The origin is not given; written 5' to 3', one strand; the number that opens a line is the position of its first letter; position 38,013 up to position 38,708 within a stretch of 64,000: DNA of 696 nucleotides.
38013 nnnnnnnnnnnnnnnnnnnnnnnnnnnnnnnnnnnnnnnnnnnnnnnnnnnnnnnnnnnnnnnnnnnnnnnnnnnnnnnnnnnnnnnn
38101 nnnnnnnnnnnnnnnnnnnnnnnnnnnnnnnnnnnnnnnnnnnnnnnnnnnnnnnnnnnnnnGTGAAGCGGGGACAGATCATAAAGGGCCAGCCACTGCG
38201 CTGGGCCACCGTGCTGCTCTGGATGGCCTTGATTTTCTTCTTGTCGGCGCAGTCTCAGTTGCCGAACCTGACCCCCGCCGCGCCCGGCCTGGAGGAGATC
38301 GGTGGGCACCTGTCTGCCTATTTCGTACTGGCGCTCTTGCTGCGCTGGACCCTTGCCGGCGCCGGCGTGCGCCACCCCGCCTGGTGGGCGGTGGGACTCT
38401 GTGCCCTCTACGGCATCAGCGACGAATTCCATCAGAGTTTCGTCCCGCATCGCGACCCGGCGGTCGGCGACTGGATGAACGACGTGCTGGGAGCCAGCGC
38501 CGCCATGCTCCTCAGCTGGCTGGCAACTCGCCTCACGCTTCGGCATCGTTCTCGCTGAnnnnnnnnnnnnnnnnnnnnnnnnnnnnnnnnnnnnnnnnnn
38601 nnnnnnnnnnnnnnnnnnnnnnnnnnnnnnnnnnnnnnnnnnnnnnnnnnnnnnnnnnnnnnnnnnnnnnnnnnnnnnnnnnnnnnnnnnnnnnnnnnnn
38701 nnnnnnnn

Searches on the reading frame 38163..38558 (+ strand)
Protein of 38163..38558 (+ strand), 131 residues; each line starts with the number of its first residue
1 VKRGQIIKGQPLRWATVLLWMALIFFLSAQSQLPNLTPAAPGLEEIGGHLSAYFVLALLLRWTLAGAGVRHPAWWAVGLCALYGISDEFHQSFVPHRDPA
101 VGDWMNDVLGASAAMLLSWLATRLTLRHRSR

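Call 21: search_protein_families(library=pfam, proteins=[window:38163-38558:+], max_evalue=1)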
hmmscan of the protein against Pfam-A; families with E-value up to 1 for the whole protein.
window:38163-38558:+ (131 aa): 1 family
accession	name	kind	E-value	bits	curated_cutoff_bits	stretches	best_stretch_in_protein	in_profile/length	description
PF04892.17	VanZ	-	3e-11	44.5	30.1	1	15-120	3-124/126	VanZ like family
